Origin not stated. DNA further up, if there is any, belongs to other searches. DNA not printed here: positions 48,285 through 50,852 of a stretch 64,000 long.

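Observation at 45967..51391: HxlR / QueG-like / FwdE-like / cytoplasmic molybdopterin oxidoreductase / MobA gene cluster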

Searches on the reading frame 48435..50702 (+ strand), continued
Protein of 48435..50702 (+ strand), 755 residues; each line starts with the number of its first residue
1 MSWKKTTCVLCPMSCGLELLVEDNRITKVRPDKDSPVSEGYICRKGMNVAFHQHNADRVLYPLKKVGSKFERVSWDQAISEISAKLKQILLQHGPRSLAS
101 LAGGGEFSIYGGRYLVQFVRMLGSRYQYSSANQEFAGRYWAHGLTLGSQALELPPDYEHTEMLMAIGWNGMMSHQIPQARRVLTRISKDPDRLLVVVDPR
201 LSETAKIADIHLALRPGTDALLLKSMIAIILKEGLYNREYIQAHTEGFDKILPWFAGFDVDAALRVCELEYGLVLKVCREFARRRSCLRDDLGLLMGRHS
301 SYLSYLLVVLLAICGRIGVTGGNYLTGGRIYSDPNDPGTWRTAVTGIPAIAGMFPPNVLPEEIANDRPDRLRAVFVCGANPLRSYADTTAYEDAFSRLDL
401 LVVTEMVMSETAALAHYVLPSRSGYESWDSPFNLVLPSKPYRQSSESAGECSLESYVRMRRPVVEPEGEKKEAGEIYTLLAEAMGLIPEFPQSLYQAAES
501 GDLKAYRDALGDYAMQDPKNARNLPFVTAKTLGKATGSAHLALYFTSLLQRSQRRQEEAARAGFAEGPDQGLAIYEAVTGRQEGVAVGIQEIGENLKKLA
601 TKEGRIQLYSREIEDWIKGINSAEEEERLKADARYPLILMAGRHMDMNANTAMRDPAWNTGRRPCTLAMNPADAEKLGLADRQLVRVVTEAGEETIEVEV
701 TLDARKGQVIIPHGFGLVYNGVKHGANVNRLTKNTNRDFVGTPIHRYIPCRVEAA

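Call 17: search_protein_families(library=pfam, proteins=[L016:3866-4867:+, L016:1200-2321:+, L016:10826-11797:+, L024:7272-7979:+, L011:10292-11002:+, L011:11011-11526:+, L044:7502-8527:+, L042:10232-11317:+, L006:5356-5928:+, L016:4986-5459:+], max_evalue=0.001)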
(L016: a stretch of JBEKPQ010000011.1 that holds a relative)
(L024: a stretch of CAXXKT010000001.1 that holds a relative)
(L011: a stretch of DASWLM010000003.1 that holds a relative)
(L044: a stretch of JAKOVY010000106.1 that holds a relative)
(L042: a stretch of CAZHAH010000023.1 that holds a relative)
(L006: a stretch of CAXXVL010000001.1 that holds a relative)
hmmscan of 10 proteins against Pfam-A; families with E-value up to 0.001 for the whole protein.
L016:3866-4867:+ (333 aa): 9 families
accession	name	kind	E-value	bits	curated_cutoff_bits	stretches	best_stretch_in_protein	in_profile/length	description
PF12838.12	Fer4_7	-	9.3e-07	29.7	27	1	184-201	2-19/52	4Fe-4S dicluster domain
PF13484.11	Fer4_16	-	1.2e-06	29.6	30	1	184-271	2-65/66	4Fe-4S double cluster binding domain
PF13237.11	Fer4_10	-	1.9e-06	28.1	25.5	0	180-199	5-26/53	4Fe-4S dicluster domain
PF14697.11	Fer4_21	-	6.1e-05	23.5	35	1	177-200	34-58/59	4Fe-4S dicluster domain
PF00037.32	Fer4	-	0.00012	22.1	21.1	1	184-200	8-24/24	4Fe-4S binding domain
PF13183.11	Fer4_8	-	0.00022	22.1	27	0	183-201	4-22/68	4Fe-4S dicluster domain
PF13187.11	Fer4_9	-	0.00028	21.3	27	0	182-199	35-52/52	4Fe-4S dicluster domain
PF13534.11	Fer4_17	-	0.00029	21.8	22.2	0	184-197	46-59/61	4Fe-4S dicluster domain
PF12837.12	Fer4_6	-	0.00035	20.8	25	1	181-199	6-24/24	4Fe-4S binding domain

L016:1200-2321:+ (373 aa): 2 families
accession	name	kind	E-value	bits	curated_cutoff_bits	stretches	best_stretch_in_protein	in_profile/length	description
PF00724.26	Oxidored_FMN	-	2.2e-57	195.3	27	1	3-330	1-340/342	NADH:flavin oxidoreductase / NADH oxidase family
PF01207.24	Dus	-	3.7e-06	26.7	20.4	1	178-335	90-240/311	Dihydrouridine synthase (Dus)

L016:10826-11797:+ (323 aa): 3 families
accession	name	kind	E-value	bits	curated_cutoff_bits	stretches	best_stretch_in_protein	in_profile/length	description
PF03060.21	NMO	-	9.6e-50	170.3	28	1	4-309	2-330/331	Nitronate monooxygenase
PF00478.31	IMPDH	-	4.3e-08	33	25.6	0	2-98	23-119/345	IMP dehydrogenase / GMP reductase domain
PF01070.24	FMN_dh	-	0.00044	19.8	24.9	1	125-231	227-332/350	FMN-dependent dehydrogenase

L024:7272-7979:+ (235 aa): 1 family
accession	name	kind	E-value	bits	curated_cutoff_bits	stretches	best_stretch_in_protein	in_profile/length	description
PF02596.20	DUF169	-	3.8e-36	125.3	27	1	10-201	2-208/209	Uncharacterised ArCR, COG2043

L011:10292-11002:+ (236 aa): 0 families

L011:11011-11526:+ (171 aa): 6 families
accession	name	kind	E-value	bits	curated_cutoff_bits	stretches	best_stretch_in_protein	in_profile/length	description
PF03266.21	NTPase_1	-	2.6e-27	96.1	23.9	1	3-162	2-167/168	NTPase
PF13245.12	AAA_19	-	3.1e-05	24.6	25.1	1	2-116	13-113/134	AAA domain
PF10649.15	DUF2478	-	3.2e-05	24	22.3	1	16-126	15-128/159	Protein of unknown function (DUF2478)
PF20720.3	nSTAND3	-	0.0002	21.5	27.2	1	2-31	19-48/155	Novel STAND NTPase 3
PF13604.12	AAA_30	-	0.00026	21.2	27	1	2-104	20-101/191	AAA domain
PF01637.24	ATPase_2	-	0.00073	19.9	33.2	1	2-104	22-123/225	ATPase domain predominantly from Archaea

L044:7502-8527:+ (341 aa): 1 family
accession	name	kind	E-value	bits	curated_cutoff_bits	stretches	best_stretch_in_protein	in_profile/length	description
PF00994.29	MoCF_biosynth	-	5.1e-22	78.6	26.6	1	175-304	2-142/144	Probable molybdopterin binding domain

L042:10232-11317:+ (361 aa): 0 families

L006:5356-5928:+ (190 aa): 2 families
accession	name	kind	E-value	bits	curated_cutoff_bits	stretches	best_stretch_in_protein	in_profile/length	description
PF03358.20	FMN_red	-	2.2e-26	92.7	24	1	1-119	1-108/152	NADPH-dependent FMN reductase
PF02525.22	Flavodoxin_2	-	5.1e-14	52.9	27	1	1-174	1-187/198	Flavodoxin-like fold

L016:4986-5459:+ (157 aa): 1 family
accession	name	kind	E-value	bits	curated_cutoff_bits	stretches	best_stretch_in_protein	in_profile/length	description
PF00571.33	CBS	-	3.2e-31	107.8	24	2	86-140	3-56/57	CBS domain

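Call 31: search_protein_families(library=pfam, proteins=[L017:6219-7880:+, L054:10250-11899:+, L044:8542-9714:+, L006:3229-4617:+, L063:10494-10793:+, L063:10753-11364:+, L060:13492-14736:+], max_evalue=0.001)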
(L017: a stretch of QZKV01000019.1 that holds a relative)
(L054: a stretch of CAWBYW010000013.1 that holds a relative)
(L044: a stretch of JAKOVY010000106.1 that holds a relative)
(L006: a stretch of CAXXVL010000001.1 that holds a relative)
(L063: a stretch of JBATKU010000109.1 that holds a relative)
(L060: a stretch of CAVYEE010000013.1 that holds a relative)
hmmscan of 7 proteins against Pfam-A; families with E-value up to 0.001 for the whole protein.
L017:6219-7880:+ (553 aa): 3 families
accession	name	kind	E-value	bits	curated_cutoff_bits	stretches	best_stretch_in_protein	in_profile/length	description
PF02663.19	FmdE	-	9.1e-40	136.2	22.9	1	28-151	1-126/133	FmdE, Molybdenum formylmethanofuran dehydrogenase operon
PF00994.29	MoCF_biosynth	-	4e-19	69.2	26.6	1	388-518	1-142/144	Probable molybdopterin binding domain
PF23475.1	zf-Tbcl_FmdE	-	2.5e-11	43.3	23.2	1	166-196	4-34/35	FmdE treble clef zinc finger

L054:10250-11899:+ (549 aa): 3 families
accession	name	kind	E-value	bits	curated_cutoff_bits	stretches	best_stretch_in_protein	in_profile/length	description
PF02663.19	FmdE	-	2.2e-32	112.3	22.9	1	21-144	1-126/133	FmdE, Molybdenum formylmethanofuran dehydrogenase operon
PF00994.29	MoCF_biosynth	-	4.9e-20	72.1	26.6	1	384-513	1-141/144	Probable molybdopterin binding domain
PF23475.1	zf-Tbcl_FmdE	-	8.5e-17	60.8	23.2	1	156-190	1-35/35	FmdE treble clef zinc finger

L044:8542-9714:+ (390 aa): 3 families
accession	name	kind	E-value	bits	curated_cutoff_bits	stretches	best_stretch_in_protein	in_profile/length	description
PF03453.22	MoeA_N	-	1.4e-28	100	30.8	1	6-163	2-160/160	MoeA N-terminal region (domain I and II)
PF00994.29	MoCF_biosynth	-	2.4e-09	37.5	26.6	1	196-303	14-143/144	Probable molybdopterin binding domain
PF03454.20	MoeA_C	-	8.7e-09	35.9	22.1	1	330-386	14-70/72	MoeA C-terminal region (domain IV)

L006:3229-4617:+ (462 aa): 1 family
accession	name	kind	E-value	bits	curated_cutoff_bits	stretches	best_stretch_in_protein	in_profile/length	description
PF01554.23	MatE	-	1.8e-37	129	24.9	2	41-198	3-159/161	MatE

L063:10494-10793:+ (99 aa): 2 families
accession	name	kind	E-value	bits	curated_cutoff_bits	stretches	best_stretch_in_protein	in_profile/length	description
PF01257.25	2Fe-2S_thioredx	-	2.1e-06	28.1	24.8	1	12-93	67-144/145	Thioredoxin-like [2Fe-2S] ferredoxin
PF06999.17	Suc_Fer-like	-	6.3e-05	23.6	34.9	1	5-92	92-177/191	Sucrase/ferredoxin-like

L063:10753-11364:+ (203 aa): 1 family
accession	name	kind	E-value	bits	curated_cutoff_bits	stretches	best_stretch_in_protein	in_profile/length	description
PF02887.21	PK_C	-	8.3e-09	36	28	1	35-173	3-103/114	Pyruvate kinase, alpha/beta domain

L060:13492-14736:+ (414 aa): 5 families
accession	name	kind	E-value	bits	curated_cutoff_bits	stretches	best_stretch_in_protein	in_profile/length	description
PF00441.29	Acyl-CoA_dh_1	-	1.2e-32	113.6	22.4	1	241-379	11-146/150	Acyl-CoA dehydrogenase, C-terminal domain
PF02771.21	Acyl-CoA_dh_N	-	1.2e-27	96.9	22.9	1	7-120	1-113/113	Acyl-CoA dehydrogenase, N-terminal domain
PF02770.24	Acyl-CoA_dh_M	-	1.7e-19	70.3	33.3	1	125-219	2-97/97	Acyl-CoA dehydrogenase, middle domain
PF08028.16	Acyl-CoA_dh_2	-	3.4e-18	66.7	22.7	1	247-366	2-128/134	Acyl-CoA dehydrogenase, C-terminal domain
PF22924.1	ACOX_C_alpha1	-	5.8e-08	33.2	27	1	238-378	1-164/169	Acyl-CoA oxidase, C-alpha1 domain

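Call 65: predict_structure(alignment_id=A4)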
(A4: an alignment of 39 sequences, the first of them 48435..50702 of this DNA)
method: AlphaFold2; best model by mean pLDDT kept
length: 755 residues; sequences in the alignment: 39
mean_pLDDT: 53.7   pTM: 0.53
mean pLDDT of the five models: 53.7, 47.6, 42.7, 41.6, 40.2
residues with pLDDT >= 90: 40; 70-90: 186; 50-70: 158; < 50: 371
segments of 3 or more residues with pLDDT < 50: 8-14, 36-45, 103-108, 129-217, 244-247, 285-302, 317-369, 379-390, 407-411, 424-460, 582-622, 624-626, 628-630, 632-666, 707-750
pLDDT, mean of each block of 10 residues (from residue 1): 58 57 70 54 48 55 83 92 93 77 48 76 64 28 23 26 25 27 35 25 30 44 78 75 51 69 78 74 44 35 55 50 27 37 34 28 37 67 38 68 61 73 45 28 29 36 62 86 90 92 89 78 83 83 74 60 72 72 36 33 36 41 46 41 26 28 49 78 67 63 54 31 33 32 32 62
secondary structure, 60 per line:
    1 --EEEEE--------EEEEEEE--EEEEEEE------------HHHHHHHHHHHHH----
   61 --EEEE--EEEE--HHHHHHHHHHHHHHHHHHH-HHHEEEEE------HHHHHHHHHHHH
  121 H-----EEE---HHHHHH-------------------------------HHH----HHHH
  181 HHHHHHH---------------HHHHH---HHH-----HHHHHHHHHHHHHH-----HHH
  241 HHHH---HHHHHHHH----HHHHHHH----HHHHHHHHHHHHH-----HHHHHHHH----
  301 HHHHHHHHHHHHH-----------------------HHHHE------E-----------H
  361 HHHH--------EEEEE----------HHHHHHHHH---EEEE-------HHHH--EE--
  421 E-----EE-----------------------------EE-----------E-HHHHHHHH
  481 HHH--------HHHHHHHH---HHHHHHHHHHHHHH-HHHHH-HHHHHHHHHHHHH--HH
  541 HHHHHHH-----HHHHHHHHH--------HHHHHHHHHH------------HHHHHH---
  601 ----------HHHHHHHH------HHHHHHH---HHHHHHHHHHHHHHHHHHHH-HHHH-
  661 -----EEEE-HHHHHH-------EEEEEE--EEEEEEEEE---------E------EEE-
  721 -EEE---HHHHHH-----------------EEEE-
elements in order (helices of 4 or more, strands of 3 or more residues): E3-7 E16-22 E25-31 H44-56 E63-66 E69-72 H75-93 E98-102 H109-121 E127-129 H133-138 H177-187 H203-207 H219-232 H238-244 H248-255 H260-266 H271-283 H289-296 H301-313 H337-340 H360-364 E373-377 H388-396 E400-403 H411-414 H473-483 H492-499 H503-516 H518-522 H524-536 H539-547 H553-561 H570-579 H592-597 H611-618 H625-631 H635-654 H656-659 E666-669 H671-676 E684-689 E692-700 E717-719 E722-724 H728-733 E751-754

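Call 66: search_protein_representatives(protein=window:48435-50702:+)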
Query: 755 residues. Proteins with E-value up to 0.001 (for the whole library): 14726; up to 1e-10: 5838; up to 1e-30: 1056. The best 150 are listed.
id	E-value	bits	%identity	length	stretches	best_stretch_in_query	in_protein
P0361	6.2e-228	775.2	51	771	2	2-570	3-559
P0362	7.5e-197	672.5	44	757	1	2-753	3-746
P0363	5.0e-189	646.6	43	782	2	2-576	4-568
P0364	2.5e-178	611.3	41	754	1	2-753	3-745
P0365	2.8e-174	597.9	53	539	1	208-755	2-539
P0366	5.3e-169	580.4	43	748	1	2-753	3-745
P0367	8.0e-155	533.5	40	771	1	3-753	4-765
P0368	7.2e-152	523.8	37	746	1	2-753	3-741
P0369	5.6e-135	467.9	47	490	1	2-498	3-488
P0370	2.4e-133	462.5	54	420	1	102-527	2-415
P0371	4.1e-131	455.2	40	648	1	113-752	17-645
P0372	3.6e-129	448.7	40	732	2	2-487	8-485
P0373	3.9e-128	445.3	59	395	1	247-629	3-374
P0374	6.3e-125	434.7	38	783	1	2-754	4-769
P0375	2.5e-122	426.1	54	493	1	8-391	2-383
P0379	1.3e-117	410.6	36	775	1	2-754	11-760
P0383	1.1e-104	367.7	33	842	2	2-325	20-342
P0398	3.5e-79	283.5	35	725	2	4-486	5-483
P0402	1.1e-76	275.2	33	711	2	2-429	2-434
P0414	8.6e-67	242.5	33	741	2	4-486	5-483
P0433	1.3e-61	225.4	32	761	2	6-426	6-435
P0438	7.1e-61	223.0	28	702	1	4-740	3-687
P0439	8.4e-61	222.7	31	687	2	6-493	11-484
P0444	1.6e-59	218.4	29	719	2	2-426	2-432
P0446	5.2e-59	216.8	30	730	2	4-486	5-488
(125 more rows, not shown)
